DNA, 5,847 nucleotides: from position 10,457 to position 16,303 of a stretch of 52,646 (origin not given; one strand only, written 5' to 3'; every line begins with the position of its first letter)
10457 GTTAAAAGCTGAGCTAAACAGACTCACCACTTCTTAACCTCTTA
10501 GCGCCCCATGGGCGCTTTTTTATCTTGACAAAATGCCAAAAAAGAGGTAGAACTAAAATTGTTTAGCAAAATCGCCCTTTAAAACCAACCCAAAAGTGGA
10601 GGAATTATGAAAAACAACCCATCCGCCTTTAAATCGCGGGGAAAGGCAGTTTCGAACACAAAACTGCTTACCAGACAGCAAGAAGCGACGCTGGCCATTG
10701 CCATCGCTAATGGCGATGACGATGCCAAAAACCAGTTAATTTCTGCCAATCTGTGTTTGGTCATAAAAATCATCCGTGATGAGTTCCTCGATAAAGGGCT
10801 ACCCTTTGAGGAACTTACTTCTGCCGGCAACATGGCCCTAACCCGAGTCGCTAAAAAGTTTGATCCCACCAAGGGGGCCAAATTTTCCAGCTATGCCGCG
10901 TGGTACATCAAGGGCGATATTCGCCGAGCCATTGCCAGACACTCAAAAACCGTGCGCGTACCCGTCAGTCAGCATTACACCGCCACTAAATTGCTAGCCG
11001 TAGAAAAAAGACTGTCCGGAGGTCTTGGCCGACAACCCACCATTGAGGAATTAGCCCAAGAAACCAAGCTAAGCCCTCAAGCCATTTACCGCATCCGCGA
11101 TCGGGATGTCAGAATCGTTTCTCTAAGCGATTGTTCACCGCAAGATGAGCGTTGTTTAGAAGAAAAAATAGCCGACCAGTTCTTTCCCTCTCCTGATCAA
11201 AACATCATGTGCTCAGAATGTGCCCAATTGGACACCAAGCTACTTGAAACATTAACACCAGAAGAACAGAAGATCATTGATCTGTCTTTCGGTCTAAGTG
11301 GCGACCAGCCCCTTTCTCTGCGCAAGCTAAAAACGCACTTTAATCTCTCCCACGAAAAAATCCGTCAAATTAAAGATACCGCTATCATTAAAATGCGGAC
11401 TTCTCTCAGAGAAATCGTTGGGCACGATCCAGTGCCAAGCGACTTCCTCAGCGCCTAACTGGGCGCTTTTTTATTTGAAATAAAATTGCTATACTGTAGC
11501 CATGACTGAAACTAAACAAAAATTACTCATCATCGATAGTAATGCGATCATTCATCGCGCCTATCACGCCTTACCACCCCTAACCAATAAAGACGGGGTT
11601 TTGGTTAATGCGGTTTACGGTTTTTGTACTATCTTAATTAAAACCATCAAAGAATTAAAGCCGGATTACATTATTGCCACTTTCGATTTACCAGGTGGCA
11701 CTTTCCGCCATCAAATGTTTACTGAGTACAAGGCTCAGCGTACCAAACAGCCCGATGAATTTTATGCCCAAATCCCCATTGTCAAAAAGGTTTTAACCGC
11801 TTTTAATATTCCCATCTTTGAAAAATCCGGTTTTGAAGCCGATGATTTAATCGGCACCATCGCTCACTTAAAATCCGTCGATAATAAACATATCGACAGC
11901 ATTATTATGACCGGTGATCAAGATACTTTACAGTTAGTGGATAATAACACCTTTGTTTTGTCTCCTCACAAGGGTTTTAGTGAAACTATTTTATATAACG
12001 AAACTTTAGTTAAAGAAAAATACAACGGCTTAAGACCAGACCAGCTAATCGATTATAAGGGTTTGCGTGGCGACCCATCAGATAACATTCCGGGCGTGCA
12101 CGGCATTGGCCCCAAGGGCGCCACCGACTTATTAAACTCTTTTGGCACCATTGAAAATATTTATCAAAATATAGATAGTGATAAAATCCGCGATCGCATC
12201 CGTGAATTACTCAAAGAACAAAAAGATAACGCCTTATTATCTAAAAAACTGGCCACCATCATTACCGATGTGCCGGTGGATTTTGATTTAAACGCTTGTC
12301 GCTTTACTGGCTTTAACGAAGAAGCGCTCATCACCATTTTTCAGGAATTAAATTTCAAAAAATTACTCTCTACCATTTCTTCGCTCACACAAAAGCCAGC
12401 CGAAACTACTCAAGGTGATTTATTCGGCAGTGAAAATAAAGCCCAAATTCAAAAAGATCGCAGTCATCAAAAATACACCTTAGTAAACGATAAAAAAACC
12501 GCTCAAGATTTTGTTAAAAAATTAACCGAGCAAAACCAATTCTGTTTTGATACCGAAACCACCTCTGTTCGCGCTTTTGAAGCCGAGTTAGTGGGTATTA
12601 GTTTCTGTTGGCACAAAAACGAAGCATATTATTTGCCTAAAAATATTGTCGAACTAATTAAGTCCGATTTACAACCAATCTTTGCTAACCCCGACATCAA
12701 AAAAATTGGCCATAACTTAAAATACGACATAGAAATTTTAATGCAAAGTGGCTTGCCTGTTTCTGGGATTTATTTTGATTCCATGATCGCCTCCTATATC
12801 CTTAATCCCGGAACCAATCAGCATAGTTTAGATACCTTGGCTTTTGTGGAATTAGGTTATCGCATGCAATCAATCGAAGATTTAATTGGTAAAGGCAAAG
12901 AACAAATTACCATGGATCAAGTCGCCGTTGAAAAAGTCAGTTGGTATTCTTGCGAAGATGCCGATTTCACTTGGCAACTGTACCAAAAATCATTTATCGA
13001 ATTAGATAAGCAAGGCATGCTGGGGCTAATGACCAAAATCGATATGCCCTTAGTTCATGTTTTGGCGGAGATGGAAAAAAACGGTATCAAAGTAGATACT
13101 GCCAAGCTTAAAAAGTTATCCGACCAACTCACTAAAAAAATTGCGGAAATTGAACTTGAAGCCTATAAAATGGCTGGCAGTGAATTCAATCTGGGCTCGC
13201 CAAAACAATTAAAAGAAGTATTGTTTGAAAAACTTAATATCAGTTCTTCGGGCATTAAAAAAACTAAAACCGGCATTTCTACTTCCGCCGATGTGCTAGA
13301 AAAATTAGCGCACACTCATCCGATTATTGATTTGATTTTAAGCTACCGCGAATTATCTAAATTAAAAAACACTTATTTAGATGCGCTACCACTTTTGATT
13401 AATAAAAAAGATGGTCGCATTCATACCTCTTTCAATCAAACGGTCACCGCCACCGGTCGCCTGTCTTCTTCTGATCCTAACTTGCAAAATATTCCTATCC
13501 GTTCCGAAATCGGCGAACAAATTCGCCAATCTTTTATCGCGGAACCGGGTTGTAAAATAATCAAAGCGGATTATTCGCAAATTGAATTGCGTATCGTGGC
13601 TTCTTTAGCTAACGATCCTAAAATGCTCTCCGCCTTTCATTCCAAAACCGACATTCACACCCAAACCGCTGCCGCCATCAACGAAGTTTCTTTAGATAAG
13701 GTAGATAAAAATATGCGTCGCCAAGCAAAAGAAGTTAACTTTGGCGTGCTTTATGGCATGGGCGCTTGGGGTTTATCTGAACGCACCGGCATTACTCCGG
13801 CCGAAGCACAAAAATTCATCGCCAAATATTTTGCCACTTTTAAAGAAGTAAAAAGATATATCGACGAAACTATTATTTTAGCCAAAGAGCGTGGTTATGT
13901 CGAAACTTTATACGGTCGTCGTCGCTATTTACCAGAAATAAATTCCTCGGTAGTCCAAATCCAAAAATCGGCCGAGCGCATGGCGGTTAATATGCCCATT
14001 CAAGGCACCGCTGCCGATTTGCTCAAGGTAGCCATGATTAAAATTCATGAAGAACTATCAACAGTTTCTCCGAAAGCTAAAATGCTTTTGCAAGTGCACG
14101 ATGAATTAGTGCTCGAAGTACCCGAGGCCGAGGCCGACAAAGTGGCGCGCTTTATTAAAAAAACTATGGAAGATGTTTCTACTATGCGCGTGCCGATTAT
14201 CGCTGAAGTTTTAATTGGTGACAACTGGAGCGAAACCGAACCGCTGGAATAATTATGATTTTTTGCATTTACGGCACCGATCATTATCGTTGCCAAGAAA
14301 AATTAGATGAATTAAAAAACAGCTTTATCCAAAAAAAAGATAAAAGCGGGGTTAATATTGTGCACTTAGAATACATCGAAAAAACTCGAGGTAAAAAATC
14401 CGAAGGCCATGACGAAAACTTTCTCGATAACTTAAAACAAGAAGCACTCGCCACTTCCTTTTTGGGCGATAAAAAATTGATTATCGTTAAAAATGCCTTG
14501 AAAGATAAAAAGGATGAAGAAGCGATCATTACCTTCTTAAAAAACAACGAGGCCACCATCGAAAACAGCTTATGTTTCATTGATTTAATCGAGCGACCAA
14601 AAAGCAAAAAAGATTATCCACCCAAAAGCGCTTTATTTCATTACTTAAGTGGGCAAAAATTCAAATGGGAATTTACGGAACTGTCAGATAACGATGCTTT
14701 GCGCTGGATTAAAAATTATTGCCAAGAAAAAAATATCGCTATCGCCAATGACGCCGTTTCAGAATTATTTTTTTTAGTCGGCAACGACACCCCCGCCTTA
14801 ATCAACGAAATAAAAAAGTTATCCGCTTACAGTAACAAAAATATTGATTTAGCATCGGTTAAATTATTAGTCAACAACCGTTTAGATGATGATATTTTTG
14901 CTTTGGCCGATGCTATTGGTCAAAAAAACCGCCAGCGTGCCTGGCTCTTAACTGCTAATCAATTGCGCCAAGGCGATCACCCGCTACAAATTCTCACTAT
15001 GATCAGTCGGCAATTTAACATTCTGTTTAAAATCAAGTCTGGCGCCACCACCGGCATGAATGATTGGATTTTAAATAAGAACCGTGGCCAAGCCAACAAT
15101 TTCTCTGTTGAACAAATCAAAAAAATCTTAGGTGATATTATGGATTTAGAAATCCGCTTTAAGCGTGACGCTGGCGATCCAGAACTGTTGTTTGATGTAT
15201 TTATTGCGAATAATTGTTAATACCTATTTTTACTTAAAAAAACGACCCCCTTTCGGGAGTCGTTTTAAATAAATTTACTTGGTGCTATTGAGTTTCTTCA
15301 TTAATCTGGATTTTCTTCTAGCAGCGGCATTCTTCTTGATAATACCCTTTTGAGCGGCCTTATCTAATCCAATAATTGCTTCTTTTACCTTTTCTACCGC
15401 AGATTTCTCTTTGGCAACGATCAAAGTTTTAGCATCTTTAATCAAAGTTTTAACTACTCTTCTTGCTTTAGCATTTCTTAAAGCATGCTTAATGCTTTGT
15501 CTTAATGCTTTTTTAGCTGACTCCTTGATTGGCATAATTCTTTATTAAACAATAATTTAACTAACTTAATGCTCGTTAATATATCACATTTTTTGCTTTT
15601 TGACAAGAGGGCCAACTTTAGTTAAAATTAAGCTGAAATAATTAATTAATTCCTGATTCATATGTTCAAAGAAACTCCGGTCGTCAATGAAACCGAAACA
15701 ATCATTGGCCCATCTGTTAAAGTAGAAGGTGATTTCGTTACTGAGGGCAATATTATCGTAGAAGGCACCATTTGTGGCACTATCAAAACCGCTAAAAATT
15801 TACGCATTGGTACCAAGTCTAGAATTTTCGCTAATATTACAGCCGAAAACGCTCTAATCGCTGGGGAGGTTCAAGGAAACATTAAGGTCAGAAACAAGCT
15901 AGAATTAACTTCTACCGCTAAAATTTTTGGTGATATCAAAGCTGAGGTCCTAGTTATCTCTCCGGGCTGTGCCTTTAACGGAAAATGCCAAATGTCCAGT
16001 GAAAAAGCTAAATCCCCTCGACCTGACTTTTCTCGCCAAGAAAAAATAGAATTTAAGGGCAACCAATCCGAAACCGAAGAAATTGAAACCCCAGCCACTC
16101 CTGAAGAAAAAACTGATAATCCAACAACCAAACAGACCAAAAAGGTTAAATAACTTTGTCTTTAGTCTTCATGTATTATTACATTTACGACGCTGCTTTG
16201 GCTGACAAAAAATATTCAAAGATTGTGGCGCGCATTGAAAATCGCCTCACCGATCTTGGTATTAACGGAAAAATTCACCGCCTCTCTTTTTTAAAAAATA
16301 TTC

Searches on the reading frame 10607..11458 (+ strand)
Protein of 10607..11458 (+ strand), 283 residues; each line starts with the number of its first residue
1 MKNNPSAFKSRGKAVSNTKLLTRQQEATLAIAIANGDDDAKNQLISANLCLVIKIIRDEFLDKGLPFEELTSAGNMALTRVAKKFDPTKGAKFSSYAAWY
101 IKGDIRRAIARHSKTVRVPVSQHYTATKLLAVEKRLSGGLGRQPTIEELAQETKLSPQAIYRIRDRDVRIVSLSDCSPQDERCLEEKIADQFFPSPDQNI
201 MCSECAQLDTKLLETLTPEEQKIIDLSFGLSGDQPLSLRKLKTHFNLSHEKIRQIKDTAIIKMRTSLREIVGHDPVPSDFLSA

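Call 41: search_protein_families(library=pfam, max_evalue=0.001, proteins=[window:10607-11458:+])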
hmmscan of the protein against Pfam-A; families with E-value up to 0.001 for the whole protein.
window:10607-11458:+ (283 aa): 4 families
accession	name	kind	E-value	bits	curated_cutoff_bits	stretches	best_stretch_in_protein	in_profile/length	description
PF04542.20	Sigma70_r2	-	2.3e-11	43.8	24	1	44-114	1-70/71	Sigma-70 region 2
PF04545.22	Sigma70_r4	-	9.4e-09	35.1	24.1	1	212-264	1-49/50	Sigma-70, region 4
PF04539.22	Sigma70_r3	-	1.7e-07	31.7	25.3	1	127-197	4-75/78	Sigma-70 region 3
PF00140.25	Sigma70_r1_2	-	0.00081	19.8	22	0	15-38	10-33/34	Sigma-70 factor, region 1.2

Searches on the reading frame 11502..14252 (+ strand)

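Call 8: search_protein_families(library=pfam, max_evalue=0.01, proteins=[window:11502-14252:+])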
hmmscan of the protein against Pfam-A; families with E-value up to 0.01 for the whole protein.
window:11502-14252:+ (916 aa): 5 families
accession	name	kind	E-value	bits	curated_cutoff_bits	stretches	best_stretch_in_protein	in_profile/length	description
PF00476.26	DNA_pol_A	-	4.1e-161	536.6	34.3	1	534-911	2-381/381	DNA polymerase family A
PF02739.22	5_3_exonuc_N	-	1.3e-54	184.8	34.3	1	7-174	1-163/164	5'-3' exonuclease, N-terminal resolvase-like domain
PF01367.25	5_3_exonuc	-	3.1e-33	114.6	40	1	178-273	2-96/97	5'-3' exonuclease, C-terminal SAM fold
PF01612.26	DNA_pol_A_exo1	-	7e-27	94.8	23.6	1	325-496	1-167/173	3'-5' exonuclease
PF22619.2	DNA_polI_exo1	-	6.1e-14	52.5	27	1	357-470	9-121/140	DNA polymerase I, ribonuclease H-like domain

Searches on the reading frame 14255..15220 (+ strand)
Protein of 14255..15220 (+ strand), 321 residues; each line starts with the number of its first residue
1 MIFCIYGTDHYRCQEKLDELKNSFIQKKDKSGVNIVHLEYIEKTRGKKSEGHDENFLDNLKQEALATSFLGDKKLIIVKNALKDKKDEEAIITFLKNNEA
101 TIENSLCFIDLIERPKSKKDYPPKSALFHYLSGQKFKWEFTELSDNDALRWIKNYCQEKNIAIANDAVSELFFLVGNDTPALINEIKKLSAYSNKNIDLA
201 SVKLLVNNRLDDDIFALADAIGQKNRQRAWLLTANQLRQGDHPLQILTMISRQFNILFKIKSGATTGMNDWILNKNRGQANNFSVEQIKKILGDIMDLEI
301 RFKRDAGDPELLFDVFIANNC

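Call 41: search_protein_families(library=pfam, max_evalue=0.001, proteins=[window:14255-15220:+])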
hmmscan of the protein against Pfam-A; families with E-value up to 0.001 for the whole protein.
window:14255-15220:+ (321 aa): 1 family
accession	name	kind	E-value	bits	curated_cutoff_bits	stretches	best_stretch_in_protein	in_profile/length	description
PF21694.2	DNA_pol3_delta_C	-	3.8e-18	66.1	27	1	212-318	2-119/121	DNA polymerase III delta subunit, C-terminal domain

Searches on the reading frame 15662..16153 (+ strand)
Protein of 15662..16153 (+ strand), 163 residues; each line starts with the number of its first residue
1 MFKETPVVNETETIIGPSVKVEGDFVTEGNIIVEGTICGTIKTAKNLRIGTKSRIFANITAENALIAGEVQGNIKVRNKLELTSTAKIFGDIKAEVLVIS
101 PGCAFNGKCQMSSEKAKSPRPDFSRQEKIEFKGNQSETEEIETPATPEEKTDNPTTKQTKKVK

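Call 42: search_protein_families(library=pfam, max_evalue=0.001, proteins=[window:15662-16153:+])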
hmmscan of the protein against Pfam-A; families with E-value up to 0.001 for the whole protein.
window:15662-16153:+ (163 aa): 1 family
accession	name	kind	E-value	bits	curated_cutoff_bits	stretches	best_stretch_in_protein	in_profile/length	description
PF04519.19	Bactofilin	-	5.5e-27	94.3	27.9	1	13-110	1-98/98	Polymer-forming cytoskeletal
